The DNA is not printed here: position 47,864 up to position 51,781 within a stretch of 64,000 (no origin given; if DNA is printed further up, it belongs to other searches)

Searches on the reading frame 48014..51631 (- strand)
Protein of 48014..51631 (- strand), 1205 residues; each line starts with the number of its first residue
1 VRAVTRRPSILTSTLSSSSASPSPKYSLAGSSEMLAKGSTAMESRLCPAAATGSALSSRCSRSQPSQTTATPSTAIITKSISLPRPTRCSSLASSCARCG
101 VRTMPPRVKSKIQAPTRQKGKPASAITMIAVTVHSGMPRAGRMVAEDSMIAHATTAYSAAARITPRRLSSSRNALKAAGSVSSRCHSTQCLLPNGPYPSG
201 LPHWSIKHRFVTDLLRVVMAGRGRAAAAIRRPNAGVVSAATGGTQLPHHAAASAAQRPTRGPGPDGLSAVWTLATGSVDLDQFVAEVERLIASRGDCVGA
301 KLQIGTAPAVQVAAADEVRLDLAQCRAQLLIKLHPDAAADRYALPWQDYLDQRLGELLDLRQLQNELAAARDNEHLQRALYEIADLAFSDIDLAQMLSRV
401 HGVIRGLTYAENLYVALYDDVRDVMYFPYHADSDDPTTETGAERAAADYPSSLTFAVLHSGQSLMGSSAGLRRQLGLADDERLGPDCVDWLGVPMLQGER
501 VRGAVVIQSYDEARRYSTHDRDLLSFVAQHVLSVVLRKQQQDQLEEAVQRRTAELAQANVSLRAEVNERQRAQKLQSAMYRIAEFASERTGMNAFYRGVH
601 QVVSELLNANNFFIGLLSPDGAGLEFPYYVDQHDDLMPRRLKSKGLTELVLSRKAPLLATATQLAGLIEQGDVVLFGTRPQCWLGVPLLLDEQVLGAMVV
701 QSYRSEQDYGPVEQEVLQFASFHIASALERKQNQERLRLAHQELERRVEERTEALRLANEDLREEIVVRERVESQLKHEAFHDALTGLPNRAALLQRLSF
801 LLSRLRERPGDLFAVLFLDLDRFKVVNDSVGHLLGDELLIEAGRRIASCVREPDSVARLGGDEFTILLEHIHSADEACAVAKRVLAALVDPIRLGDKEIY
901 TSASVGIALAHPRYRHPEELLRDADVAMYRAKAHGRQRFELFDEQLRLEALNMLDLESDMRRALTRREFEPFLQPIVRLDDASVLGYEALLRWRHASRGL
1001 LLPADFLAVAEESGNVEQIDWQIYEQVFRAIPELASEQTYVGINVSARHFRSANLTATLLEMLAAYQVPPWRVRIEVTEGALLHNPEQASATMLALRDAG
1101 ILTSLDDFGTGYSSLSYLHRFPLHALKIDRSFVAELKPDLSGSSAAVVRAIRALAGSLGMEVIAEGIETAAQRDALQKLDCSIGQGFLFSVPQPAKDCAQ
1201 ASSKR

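Call 44: search_protein_families(library=pfam, proteins=[window:48014-51631:-], max_evalue=0.001)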
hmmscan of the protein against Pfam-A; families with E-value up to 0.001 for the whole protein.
window:48014-51631:- (1205 aa): 5 families
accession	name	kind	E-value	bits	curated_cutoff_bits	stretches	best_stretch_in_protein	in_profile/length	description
PF00563.25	EAL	-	5.7e-62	209.6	31.3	1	959-1192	3-236/236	EAL domain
PF00990.26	GGDEF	-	1.1e-47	162.2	23.8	1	780-938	1-161/161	Diguanylate cyclase, GGDEF domain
PF13185.12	GAF_2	-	9.9e-16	58.6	28.6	2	594-729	6-136/136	GAF domain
PF01590.32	GAF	-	6e-12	46.7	22.4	1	596-728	6-133/133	GAF domain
PF13492.12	GAF_3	-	2.2e-09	38.2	27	1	601-730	11-129/129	GAF domain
